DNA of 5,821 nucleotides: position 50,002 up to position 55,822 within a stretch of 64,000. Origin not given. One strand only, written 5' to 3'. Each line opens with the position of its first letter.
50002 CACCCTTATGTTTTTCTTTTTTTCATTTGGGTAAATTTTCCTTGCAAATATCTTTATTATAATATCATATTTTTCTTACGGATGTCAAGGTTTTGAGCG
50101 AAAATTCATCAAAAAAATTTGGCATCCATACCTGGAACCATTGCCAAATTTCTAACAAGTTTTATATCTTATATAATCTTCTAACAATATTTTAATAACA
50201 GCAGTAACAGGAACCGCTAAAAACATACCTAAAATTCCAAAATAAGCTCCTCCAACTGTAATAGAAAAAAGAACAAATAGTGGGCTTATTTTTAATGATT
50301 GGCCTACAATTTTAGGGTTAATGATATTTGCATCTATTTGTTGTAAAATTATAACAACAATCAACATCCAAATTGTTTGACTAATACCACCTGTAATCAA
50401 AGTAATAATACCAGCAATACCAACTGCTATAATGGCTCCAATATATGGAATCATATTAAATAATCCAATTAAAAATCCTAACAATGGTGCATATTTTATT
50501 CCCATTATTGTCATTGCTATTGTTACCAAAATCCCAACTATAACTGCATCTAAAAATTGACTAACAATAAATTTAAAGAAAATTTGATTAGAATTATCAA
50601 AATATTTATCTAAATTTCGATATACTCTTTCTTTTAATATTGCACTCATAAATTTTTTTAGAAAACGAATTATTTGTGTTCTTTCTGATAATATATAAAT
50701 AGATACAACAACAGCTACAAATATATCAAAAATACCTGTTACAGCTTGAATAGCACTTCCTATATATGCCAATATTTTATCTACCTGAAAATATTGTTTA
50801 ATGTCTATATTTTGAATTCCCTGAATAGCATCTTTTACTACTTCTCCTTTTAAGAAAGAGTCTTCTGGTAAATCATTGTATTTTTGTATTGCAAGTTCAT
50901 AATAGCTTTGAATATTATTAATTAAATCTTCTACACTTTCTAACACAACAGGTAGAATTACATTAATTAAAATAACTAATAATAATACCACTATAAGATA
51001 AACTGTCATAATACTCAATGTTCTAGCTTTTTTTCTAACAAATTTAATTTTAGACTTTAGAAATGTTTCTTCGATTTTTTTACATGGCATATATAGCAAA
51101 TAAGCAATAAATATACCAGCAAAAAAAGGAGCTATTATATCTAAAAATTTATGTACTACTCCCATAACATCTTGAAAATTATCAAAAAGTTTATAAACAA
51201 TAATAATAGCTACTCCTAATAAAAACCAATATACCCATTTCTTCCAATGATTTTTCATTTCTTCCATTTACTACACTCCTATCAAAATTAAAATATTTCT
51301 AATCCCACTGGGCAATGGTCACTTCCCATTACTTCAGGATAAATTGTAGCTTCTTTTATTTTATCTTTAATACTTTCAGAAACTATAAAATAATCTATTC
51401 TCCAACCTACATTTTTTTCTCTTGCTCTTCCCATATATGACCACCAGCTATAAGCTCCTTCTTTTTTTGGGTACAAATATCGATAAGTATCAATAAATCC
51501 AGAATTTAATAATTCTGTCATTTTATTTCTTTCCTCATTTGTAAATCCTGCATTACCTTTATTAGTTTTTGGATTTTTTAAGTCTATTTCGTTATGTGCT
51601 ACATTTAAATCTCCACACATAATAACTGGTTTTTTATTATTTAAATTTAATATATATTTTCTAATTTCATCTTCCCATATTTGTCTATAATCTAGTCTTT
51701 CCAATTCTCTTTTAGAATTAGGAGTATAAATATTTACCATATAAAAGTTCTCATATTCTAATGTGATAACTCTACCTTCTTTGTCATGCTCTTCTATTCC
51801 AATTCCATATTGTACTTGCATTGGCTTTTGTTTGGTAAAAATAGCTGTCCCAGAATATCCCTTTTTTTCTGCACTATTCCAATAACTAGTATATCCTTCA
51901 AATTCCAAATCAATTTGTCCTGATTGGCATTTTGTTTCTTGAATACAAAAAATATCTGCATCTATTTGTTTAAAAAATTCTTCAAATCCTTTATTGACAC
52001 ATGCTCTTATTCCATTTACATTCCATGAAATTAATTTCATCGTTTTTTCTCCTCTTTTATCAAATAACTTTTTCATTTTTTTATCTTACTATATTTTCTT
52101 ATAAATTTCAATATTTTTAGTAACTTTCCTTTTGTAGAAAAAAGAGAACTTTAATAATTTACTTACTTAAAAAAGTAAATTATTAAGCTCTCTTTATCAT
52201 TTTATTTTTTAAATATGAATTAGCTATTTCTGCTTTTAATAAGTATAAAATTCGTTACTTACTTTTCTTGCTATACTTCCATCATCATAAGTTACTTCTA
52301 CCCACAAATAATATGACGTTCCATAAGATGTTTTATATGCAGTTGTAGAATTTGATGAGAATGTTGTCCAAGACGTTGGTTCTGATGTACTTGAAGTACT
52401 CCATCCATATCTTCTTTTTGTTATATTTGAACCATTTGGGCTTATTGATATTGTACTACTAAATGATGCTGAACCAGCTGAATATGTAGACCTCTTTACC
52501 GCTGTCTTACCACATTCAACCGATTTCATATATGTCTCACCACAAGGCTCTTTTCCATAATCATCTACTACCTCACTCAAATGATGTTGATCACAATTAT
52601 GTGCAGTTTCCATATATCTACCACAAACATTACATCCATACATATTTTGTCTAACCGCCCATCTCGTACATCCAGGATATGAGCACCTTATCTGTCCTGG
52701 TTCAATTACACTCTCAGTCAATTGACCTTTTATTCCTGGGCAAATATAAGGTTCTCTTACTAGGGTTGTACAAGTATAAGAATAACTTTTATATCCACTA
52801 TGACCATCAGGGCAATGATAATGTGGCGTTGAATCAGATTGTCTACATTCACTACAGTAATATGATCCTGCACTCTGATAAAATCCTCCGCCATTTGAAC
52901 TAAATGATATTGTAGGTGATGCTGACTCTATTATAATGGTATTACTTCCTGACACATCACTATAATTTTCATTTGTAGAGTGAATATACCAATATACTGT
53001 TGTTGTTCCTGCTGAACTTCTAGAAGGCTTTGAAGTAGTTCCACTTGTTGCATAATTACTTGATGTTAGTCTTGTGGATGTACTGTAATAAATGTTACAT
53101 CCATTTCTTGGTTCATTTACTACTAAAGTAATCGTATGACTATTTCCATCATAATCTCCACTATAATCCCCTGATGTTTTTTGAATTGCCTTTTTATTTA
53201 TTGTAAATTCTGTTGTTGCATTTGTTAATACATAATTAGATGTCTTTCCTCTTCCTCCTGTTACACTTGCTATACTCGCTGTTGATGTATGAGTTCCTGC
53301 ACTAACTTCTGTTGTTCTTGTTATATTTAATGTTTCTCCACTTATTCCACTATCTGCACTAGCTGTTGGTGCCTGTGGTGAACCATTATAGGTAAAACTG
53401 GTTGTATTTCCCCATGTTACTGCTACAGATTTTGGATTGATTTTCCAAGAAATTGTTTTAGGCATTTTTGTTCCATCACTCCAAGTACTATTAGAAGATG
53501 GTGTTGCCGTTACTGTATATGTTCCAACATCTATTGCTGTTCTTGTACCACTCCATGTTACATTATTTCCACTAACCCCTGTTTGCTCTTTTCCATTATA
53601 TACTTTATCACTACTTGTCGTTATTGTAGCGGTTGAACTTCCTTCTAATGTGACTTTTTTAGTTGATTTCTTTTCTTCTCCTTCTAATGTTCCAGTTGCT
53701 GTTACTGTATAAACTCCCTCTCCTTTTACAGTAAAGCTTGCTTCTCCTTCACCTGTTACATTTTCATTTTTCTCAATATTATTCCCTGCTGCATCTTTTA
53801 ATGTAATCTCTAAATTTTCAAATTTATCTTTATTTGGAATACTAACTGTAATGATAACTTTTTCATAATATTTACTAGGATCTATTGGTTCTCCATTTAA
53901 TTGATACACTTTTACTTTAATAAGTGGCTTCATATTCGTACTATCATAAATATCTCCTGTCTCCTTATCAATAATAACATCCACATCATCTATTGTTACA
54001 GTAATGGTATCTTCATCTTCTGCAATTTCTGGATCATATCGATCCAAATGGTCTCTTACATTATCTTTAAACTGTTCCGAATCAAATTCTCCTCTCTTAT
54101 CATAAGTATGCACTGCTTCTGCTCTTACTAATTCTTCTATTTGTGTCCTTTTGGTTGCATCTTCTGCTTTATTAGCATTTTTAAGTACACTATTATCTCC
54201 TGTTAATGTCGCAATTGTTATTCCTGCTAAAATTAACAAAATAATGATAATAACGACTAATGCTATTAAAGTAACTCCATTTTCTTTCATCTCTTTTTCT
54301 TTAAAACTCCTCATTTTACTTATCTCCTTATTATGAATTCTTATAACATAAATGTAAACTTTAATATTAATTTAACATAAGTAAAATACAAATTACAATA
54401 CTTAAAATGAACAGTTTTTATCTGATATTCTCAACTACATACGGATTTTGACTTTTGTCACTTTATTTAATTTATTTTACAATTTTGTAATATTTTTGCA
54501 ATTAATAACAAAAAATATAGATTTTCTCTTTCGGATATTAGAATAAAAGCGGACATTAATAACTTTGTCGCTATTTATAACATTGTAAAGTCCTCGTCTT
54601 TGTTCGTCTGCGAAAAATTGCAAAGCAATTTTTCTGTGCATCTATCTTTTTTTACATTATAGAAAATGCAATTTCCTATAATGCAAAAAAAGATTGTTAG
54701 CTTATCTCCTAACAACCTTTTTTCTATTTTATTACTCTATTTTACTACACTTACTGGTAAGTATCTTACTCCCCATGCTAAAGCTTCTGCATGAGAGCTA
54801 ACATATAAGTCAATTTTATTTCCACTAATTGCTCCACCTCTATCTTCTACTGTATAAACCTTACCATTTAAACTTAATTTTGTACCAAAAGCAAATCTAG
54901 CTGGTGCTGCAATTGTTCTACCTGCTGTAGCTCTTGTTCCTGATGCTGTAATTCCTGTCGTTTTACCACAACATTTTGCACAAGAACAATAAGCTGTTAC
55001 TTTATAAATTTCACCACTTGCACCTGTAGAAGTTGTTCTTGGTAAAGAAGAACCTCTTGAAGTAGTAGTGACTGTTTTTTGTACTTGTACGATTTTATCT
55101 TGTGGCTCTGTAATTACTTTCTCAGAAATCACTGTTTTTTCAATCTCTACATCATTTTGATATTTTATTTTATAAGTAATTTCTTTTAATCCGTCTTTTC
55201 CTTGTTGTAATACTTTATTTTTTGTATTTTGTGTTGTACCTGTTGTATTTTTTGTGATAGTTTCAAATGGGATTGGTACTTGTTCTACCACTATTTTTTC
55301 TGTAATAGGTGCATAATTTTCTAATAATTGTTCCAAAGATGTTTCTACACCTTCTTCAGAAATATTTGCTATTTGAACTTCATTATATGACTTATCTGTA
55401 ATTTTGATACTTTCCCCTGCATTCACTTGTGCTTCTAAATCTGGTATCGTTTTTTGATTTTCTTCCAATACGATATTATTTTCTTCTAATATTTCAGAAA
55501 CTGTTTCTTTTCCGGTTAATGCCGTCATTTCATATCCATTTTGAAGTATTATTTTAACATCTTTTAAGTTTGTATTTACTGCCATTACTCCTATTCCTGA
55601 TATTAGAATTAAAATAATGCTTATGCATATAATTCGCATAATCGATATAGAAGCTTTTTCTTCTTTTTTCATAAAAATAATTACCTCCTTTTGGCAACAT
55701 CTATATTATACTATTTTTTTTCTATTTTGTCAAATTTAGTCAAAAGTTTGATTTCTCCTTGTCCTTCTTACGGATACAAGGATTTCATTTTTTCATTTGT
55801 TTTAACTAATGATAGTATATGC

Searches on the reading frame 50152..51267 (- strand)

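Call 32: search_protein_families(library=pfam, proteins=[window:50152-51267:-], max_evalue=0.001)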
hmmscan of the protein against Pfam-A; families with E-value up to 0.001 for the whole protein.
window:50152-51267:- (371 aa): 1 family
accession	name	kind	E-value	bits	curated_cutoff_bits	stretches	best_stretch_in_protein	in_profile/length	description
PF01594.21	AI-2E_transport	-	1.7e-57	195.5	34.3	1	35-365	11-326/327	AI-2E family transporter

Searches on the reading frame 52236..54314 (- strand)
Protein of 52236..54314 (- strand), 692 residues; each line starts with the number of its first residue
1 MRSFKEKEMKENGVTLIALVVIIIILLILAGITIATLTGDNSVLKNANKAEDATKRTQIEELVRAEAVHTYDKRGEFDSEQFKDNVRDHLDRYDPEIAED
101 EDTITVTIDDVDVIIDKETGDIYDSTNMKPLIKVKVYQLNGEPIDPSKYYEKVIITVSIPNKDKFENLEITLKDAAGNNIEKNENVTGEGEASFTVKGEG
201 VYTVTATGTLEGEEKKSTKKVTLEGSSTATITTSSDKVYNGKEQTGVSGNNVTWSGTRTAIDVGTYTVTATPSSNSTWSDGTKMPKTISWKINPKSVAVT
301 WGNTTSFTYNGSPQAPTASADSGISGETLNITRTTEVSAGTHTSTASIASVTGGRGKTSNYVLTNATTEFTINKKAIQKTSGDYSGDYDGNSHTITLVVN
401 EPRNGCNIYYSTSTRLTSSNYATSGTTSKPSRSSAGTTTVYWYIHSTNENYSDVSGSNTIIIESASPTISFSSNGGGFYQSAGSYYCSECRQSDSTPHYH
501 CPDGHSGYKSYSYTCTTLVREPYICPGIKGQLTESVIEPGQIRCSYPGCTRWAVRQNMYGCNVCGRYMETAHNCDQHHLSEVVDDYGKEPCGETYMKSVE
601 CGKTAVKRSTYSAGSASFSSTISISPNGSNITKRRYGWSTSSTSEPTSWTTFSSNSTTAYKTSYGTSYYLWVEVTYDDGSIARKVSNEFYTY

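Call 32: search_protein_families(library=pfam, proteins=[window:52236-54314:-], max_evalue=0.001)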
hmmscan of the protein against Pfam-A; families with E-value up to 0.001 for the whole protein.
window:52236-54314:- (692 aa): 0 families

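Call 94: search_protein_families(library=phrogs, proteins=[window:52236-54314:-], max_evalue=0.01)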
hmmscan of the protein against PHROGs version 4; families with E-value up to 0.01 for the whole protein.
window:52236-54314:- (692 aa): 3 families
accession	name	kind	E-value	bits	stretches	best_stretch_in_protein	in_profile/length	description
phrog_37900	-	unknown function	3.7e-09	36.6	1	229-474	138-377/633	-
phrog_13280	-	unknown function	0.0003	21.6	1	9-41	1-33/67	-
phrog_11263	-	unknown function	0.0057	17.4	0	12-43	2-32/72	-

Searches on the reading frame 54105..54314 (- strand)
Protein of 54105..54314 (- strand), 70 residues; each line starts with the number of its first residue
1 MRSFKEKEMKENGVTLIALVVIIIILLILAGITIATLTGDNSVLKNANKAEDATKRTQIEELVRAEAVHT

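Call 92: search_solved_structures(query=A5, max_evalue=1)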
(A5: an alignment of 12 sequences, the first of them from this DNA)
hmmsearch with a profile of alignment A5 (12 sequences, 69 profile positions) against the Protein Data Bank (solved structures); distinct sequences matched with E-value up to 1: 9.
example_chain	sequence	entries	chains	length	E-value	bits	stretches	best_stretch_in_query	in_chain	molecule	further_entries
9laa_A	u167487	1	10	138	0.001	21.8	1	1-33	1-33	Type IV pilin protein PilA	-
9lab_B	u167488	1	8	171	0.0012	21.6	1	8-29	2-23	MSHA major pilin subunit MshA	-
7tgg_A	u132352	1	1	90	0.0016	21.2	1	5-34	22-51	Geopilin domain 1 protein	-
9egp_A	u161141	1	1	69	0.0026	20.5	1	5-36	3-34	Geopilin domain 1 protein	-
8pfb_G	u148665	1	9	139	0.01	18.7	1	14-50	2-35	Type IV pilin PilE1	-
6xxd_A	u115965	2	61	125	0.3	13.9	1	14-36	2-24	PilA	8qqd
8qqj_J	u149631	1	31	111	0.33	13.8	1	14-67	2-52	Type IV narrow pilus major component PilA5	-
6xxe_A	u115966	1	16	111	0.33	13.8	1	14-67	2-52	Uncharacterized protein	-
9xnc_G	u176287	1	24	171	0.57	13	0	12-33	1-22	Bacteria pilus (like)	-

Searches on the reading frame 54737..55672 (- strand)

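Call 32: search_protein_families(library=pfam, proteins=[window:54737-55672:-], max_evalue=0.001)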
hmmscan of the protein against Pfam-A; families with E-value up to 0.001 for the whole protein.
window:54737-55672:- (311 aa): 2 families
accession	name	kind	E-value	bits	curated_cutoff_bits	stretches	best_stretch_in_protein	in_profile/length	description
PF07501.17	G5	-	8.4e-16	58.4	23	1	126-197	2-72/75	G5 domain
PF06725.17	3D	-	1.9e-08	34.9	23.8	1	260-307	10-68/72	3D domain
